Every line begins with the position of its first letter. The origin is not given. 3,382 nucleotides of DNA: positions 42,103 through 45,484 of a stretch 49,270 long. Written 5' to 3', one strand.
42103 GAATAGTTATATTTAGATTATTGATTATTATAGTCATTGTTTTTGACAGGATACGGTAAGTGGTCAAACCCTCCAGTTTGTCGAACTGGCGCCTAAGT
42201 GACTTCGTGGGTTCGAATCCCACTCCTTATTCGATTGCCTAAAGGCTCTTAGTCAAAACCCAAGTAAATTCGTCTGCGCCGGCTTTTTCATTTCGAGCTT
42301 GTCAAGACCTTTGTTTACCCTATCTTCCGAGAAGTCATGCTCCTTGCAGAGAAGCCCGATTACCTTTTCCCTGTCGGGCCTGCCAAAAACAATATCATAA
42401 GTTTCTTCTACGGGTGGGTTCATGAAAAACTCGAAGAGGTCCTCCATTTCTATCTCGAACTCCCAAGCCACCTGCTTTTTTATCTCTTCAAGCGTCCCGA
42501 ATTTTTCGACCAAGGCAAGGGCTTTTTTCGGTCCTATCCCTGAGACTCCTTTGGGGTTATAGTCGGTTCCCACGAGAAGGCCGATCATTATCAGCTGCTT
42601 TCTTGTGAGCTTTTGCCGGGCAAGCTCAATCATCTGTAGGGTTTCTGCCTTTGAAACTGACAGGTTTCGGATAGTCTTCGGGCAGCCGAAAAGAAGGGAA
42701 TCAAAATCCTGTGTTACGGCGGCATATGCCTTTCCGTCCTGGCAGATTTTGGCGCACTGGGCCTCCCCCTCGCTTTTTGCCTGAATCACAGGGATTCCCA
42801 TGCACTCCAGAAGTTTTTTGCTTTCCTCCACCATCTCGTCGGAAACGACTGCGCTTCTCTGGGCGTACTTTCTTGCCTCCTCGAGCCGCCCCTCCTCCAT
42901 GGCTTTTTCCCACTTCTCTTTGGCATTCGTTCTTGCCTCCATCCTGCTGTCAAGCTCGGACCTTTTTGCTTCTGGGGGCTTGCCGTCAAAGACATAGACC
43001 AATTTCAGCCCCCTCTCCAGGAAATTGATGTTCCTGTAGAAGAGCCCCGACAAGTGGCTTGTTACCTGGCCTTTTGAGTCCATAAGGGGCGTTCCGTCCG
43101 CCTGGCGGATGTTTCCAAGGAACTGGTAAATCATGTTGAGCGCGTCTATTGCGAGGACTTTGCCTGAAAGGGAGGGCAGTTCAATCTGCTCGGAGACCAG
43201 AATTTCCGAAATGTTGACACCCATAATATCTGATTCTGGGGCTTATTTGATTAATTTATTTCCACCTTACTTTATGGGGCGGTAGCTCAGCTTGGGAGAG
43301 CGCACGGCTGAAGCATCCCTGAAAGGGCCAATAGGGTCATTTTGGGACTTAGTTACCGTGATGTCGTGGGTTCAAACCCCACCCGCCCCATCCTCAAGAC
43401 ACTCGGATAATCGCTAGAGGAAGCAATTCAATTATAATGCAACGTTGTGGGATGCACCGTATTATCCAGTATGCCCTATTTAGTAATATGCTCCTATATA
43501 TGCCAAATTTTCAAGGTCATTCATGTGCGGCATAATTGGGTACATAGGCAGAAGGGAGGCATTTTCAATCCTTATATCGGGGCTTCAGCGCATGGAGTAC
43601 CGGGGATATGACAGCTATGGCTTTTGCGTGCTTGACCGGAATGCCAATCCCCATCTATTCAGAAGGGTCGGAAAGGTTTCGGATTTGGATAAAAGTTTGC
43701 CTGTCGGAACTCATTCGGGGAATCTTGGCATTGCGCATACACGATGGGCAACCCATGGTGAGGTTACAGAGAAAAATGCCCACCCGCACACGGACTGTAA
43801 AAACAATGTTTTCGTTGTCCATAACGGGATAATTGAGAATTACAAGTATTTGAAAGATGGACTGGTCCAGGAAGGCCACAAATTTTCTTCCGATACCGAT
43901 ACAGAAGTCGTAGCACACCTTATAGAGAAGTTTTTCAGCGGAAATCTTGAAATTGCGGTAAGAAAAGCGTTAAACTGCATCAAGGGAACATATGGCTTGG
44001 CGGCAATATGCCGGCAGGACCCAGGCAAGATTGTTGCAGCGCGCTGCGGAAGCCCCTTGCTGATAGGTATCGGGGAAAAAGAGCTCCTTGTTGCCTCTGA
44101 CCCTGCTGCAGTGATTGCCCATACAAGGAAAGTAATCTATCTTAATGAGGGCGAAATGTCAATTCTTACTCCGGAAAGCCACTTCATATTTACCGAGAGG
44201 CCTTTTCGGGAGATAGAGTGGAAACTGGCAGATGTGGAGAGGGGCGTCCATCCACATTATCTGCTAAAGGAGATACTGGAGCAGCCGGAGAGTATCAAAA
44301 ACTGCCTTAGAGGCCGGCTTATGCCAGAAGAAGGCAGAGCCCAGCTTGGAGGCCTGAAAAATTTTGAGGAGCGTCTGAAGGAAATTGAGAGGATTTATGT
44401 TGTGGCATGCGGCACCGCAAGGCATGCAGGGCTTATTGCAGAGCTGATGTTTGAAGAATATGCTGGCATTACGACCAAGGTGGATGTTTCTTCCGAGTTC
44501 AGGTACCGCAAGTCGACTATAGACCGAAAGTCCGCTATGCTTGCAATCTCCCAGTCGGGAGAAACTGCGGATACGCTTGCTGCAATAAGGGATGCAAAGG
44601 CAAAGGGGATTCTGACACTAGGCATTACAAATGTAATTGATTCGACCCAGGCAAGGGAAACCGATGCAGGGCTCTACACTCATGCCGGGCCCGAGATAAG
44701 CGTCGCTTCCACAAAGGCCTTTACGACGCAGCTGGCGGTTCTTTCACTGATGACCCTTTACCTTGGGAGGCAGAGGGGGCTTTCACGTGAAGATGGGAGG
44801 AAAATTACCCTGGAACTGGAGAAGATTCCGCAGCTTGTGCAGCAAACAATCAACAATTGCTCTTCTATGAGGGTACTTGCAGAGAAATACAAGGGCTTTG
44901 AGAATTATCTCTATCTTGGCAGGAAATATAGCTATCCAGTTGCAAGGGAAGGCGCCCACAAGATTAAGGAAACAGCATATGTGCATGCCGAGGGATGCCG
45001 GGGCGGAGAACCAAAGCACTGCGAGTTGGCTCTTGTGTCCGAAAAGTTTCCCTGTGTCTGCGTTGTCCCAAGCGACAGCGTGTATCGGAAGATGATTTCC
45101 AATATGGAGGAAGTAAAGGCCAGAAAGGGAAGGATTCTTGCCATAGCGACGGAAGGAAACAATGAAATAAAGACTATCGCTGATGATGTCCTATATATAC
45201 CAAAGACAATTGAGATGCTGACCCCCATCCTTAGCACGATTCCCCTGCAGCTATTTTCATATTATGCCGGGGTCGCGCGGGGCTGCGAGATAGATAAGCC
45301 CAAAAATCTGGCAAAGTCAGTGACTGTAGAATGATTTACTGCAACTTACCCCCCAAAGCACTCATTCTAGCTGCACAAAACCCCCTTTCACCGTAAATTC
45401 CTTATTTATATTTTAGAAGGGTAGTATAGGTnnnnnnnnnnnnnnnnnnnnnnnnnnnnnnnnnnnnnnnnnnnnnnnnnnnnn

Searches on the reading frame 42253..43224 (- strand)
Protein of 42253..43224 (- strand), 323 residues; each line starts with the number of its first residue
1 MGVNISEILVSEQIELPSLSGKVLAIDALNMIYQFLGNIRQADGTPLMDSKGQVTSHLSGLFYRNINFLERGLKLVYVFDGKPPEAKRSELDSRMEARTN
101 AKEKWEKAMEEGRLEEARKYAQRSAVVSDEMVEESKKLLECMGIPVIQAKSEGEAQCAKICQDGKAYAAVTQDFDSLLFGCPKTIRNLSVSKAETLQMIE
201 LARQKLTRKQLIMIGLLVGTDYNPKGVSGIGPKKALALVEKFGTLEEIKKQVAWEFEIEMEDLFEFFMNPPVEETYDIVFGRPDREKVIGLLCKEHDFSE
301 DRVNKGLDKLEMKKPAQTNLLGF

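Call 10: search_protein_families(library=pfam, proteins=[window:42253-43224:-], max_evalue=0.01)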
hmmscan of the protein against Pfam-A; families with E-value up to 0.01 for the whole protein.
window:42253-43224:- (323 aa): 4 families
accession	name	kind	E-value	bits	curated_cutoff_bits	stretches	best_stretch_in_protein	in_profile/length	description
PF00867.23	XPG_I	-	3.8e-22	78.9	24.9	1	143-221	1-89/89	XPG I-region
PF00752.23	XPG_N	-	5.7e-16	59.3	22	1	12-100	17-100/101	XPG N-terminal domain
PF14520.12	HHH_5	-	6.3e-06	27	27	1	226-251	6-32/57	Helix-hairpin-helix domain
PF01367.25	5_3_exonuc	-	7.2e-06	26.8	40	1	216-253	11-49/97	5'-3' exonuclease, C-terminal SAM fold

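Call 12: find_related_loci(query=window:42253-43224:-, collection=genome_contigs, flank=6000)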
Query window:42253-43224:- (323 aa) in genome_contigs; peptide patterns used: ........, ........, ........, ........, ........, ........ (x = any residue, [..] = any of these).
94 stretches matched a pattern; 59 encode a relative of the query (tblastn E <= 1e-3); 59 distinct loci.
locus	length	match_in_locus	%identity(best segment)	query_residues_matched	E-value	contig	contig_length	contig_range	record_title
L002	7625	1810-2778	67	1-323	2e-152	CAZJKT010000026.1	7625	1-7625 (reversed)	MAG TPA_asm: uncultured archaeon isolate SRP241326_co4_81 genome assembly, contig: NODE_11311_length_7625_cov_764.637649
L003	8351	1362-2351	50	1-311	6e-104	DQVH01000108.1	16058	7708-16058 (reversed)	MAG TPA_asm: Desulfurococcales archaeon isolate SZUA-1508 k95_43337, whole genome shotgun sequence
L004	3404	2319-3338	46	1-323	3e-105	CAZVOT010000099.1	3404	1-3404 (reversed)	MAG TPA_asm: Candidatus Woesearchaeota archaeon isolate binchicken_co387_106 genome assembly, contig: NODE_41120_length_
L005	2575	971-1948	50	1-311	1e-106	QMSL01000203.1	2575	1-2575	MAG: Thermoprotei archaeon isolate B3_G16 B3_Guay16_scaffold_56773, whole genome shotgun sequence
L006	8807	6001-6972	50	1-311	3e-99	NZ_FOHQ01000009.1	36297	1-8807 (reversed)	Methanococcoides vulcani strain SLH 33, whole genome shotgun sequence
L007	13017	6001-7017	48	1-323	3e-98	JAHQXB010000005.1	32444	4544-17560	MAG: Candidatus Jordarchaeia archaeon isolate RPF2 contig_124_453_length_32444_read_count_94988, whole genome shotgun se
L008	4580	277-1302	47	1-323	3e-98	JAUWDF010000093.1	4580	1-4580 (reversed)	MAG: Candidatus Bathyarchaeota archaeon isolate CSMAG_2157 CSMAG_2157_k141_705216_length_4580_cov_5.0000, whole genome s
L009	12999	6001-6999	47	1-311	1e-96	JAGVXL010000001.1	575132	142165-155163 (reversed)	Candidatus Pacearchaeota archaeon isolate RIFCSPLOWO2_01_FULL_38_24_seed rifcsplowo2_01_scaffold_0, whole genome shotgun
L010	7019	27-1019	48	1-317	8e-97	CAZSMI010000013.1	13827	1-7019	MAG TPA_asm: Candidatus Woesearchaeota archaeon isolate binchicken_co387_677 genome assembly, contig: NODE_5389_length_1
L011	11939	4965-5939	49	1-311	3e-96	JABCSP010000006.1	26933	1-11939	MAG: Candidatus Thorarchaeota archaeon isolate HM4_26_B25 NODE_335_length_26933_cov_0.387936, whole genome shotgun seque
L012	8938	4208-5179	48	1-310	3e-96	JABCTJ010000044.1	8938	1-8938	MAG: Candidatus Thorarchaeota archaeon isolate HM4_FB6 k127_636281, whole genome shotgun sequence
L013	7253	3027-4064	47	1-323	6e-96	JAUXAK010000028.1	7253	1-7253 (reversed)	MAG: archaeon isolate CSMAG_2760 CSMAG_2760_k141_449292_length_7253_cov_8.0000, whole genome shotgun sequence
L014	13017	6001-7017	51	1-316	1e-95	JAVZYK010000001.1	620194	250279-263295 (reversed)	MAG: Candidatus Pacearchaeota archaeon isolate JZ-3_201901_bins_14 JZ-3_201901_bins_14_scaffold_1, whole genome shotgun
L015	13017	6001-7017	47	1-323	2e-95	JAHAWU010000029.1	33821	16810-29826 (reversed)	MAG: Candidatus Jordarchaeia archaeon isolate QZM_A3 QZM_A3_scaffold_445_curated, whole genome shotgun sequence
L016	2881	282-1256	49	1-310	9e-98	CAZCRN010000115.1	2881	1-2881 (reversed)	MAG TPA_asm: Candidatus Hadarchaeota archaeon isolate binchicken_co375_26 genome assembly, contig: NODE_22512_length_288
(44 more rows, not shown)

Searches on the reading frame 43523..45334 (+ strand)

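Call 10: search_protein_families(library=pfam, proteins=[window:43523-45334:+], max_evalue=0.01)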
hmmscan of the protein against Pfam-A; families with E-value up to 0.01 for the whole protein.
window:43523-45334:+ (603 aa): 5 families
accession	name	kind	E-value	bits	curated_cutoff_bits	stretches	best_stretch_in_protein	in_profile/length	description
PF01380.27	SIS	-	2.3e-49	167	25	2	286-411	3-129/131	SIS domain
PF13522.11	GATase_6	-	6.6e-17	62.2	27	1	65-193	9-130/130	Glutamine amidotransferase domain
PF13537.11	GATase_7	-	2e-13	50.9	25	1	80-197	7-121/123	Glutamine amidotransferase domain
PF13230.11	GATase_4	-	0.0011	18.4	23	1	68-130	73-133/272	Glutamine amidotransferases class-II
PF13580.11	SIS_2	-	0.0015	19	27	0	329-369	97-137/138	SIS domain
